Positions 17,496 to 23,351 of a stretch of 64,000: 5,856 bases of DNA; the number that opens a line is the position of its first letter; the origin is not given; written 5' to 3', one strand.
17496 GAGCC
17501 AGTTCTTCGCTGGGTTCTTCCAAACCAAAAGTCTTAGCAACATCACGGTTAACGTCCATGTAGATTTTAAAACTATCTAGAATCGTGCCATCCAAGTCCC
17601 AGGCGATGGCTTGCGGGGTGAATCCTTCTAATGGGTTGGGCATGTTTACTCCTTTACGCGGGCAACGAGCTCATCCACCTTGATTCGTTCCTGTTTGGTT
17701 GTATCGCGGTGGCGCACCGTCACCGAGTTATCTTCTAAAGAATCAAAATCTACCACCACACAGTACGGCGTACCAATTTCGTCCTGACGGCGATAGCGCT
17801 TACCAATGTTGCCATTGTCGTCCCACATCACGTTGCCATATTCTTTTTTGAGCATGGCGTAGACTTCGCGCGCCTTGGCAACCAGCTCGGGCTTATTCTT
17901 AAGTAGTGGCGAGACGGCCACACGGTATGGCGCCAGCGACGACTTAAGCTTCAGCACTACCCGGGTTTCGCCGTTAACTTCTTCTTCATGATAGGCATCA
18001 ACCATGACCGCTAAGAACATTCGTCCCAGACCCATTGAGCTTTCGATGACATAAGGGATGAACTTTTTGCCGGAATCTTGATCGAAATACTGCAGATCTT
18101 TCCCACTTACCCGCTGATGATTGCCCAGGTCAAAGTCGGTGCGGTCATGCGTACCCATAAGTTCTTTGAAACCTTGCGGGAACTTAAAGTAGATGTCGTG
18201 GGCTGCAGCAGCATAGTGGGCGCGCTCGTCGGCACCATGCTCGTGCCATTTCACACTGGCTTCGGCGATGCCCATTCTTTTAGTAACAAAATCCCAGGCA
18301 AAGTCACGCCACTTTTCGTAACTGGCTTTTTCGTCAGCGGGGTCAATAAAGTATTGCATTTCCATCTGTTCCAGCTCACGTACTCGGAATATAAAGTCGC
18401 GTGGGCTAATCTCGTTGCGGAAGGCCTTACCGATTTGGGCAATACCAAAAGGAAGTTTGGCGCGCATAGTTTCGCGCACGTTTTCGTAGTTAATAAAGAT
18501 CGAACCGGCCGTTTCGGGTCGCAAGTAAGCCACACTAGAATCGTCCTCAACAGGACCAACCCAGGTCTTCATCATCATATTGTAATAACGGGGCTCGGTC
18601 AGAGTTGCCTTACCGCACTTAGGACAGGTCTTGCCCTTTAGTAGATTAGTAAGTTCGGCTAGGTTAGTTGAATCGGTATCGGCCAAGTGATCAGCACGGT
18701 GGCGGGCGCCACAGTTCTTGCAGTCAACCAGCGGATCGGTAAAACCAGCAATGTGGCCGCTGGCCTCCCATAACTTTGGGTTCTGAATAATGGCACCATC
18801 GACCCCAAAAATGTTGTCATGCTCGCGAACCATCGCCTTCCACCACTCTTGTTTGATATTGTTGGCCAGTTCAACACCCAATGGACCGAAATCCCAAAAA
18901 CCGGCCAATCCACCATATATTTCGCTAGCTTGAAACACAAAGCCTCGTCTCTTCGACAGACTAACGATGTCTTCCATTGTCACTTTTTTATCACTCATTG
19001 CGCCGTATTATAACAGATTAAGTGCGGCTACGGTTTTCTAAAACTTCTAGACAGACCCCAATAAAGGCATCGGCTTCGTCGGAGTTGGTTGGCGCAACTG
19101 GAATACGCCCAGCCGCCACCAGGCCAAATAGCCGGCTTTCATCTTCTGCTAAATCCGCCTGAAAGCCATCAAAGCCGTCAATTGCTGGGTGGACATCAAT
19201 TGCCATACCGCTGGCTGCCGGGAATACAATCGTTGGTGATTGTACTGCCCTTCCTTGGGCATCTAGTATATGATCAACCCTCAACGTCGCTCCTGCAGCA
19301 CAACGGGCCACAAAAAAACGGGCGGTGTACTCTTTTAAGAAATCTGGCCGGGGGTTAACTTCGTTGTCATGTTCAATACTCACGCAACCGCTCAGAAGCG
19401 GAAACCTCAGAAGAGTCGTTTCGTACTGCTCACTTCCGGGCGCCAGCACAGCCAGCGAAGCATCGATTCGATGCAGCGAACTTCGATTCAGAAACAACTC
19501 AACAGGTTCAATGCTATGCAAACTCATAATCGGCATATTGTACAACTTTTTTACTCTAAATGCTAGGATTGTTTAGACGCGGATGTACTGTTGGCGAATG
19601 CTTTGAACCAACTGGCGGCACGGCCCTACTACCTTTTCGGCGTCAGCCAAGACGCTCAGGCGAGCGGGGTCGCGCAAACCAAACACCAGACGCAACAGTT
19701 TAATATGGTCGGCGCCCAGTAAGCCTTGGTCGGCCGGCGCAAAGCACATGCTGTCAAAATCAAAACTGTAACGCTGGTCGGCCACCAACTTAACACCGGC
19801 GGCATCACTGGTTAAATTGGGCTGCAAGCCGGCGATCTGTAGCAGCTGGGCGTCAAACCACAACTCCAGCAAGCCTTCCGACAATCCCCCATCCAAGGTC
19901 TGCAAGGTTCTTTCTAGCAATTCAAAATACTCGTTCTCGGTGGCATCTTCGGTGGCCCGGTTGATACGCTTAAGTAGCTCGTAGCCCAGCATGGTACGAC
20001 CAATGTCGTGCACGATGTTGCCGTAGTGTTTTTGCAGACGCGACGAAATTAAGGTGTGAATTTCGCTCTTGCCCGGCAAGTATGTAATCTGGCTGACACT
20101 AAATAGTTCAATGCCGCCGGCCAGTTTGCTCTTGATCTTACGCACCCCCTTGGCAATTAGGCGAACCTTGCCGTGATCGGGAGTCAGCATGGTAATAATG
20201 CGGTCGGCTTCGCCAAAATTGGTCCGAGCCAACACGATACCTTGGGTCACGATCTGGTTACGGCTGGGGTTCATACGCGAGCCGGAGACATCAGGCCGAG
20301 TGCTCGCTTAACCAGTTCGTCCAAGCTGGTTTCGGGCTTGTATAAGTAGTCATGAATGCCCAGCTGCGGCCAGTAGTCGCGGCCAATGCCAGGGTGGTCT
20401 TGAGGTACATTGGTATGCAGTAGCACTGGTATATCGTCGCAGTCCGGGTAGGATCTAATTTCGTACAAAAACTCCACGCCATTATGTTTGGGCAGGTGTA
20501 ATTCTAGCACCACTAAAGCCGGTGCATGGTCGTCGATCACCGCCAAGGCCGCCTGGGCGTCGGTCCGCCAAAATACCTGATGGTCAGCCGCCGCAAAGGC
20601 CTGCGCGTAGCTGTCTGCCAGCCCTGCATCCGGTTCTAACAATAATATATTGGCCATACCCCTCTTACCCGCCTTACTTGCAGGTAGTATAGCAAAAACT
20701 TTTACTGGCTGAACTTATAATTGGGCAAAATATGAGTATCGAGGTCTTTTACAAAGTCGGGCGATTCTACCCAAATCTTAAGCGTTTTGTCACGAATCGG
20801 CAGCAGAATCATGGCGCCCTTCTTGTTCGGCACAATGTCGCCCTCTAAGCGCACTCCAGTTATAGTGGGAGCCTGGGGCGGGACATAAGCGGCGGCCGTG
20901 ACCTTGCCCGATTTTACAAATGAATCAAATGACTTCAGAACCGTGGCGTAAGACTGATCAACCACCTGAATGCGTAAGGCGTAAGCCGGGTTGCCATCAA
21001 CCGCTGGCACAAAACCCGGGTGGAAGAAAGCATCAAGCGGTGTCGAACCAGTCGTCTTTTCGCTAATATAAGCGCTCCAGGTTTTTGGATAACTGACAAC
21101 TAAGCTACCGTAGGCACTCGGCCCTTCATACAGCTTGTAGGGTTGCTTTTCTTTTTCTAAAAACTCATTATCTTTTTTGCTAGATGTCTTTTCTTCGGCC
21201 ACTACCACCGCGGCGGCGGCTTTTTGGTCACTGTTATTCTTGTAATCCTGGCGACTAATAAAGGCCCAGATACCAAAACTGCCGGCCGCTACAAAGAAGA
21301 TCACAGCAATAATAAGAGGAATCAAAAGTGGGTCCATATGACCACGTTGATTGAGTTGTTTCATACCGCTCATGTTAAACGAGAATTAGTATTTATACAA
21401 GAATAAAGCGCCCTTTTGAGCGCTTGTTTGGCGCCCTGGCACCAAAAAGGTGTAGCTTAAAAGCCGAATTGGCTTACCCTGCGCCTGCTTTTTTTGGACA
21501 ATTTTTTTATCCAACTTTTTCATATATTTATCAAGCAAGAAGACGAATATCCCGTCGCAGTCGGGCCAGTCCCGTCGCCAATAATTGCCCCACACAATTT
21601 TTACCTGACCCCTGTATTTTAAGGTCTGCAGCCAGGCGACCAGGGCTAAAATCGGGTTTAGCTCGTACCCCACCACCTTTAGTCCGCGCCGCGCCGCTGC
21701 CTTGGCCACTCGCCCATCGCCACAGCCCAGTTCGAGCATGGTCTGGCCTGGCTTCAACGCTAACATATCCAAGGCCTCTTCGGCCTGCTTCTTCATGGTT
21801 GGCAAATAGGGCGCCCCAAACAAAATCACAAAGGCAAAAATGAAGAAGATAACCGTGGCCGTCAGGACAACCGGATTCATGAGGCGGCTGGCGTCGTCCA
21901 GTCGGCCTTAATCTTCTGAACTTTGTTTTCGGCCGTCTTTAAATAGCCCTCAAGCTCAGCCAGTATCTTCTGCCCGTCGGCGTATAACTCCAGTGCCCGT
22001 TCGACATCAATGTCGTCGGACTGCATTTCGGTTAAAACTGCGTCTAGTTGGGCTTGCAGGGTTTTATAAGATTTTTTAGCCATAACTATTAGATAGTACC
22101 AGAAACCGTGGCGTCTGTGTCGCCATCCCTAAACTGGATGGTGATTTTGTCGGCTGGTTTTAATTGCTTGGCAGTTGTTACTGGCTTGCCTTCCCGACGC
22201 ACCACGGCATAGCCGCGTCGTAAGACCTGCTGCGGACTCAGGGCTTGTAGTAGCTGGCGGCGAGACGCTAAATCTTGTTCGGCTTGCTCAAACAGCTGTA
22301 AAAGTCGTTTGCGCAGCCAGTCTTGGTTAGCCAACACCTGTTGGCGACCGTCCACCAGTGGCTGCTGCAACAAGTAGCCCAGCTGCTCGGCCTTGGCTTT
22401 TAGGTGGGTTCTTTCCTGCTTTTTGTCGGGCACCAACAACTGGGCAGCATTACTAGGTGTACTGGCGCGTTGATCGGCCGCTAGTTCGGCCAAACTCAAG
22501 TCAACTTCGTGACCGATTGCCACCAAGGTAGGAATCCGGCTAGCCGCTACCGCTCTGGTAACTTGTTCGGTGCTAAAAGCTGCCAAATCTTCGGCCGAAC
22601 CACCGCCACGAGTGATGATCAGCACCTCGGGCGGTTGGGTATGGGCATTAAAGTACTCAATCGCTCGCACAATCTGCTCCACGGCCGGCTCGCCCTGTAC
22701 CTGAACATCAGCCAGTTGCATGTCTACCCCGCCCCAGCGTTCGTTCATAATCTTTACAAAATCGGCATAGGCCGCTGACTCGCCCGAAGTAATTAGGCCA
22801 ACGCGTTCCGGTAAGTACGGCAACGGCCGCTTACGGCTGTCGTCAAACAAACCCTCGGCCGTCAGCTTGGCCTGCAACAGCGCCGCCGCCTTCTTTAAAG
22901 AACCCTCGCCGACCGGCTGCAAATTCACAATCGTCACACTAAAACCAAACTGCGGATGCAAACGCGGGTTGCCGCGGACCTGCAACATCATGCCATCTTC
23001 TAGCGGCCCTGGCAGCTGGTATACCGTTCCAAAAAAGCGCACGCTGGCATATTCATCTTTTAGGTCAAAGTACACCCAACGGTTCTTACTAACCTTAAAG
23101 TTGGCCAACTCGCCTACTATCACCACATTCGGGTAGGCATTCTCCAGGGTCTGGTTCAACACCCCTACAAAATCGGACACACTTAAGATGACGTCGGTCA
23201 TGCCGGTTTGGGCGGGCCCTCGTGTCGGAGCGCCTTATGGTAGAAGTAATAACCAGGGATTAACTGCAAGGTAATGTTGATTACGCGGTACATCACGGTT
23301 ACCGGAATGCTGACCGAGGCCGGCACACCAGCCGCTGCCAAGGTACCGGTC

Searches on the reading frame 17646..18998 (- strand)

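Call 46: search_protein_families(library=pfam, proteins=[window:17646-18998:-], max_evalue=0.00001)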
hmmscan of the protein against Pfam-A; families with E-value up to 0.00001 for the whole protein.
window:17646-18998:- (450 aa): 2 families
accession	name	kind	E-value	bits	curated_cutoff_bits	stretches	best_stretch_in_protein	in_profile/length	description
PF03129.25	HGTP_anticodon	-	2.7e-23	82.4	21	1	360-450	2-93/94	Anticodon binding domain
PF00587.30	tRNA-synt_2b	-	1.3e-08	35.5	29.3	1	156-331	10-175/179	tRNA synthetase class II core domain (G, H, P, S and T)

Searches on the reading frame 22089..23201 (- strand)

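Call 47: search_protein_families(library=pfam, proteins=[window:22089-23201:-], max_evalue=0.00001)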
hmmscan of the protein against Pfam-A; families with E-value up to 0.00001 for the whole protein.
window:22089-23201:- (370 aa): 2 families
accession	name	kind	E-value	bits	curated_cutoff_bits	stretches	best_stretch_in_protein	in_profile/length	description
PF02601.20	Exonuc_VII_L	-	7.2e-74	249.5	35.9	2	118-289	1-171/315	Exonuclease VII, large subunit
PF13742.12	tRNA_anti_2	-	1.1e-11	45.2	27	1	6-93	1-93/95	OB-fold nucleic acid binding domain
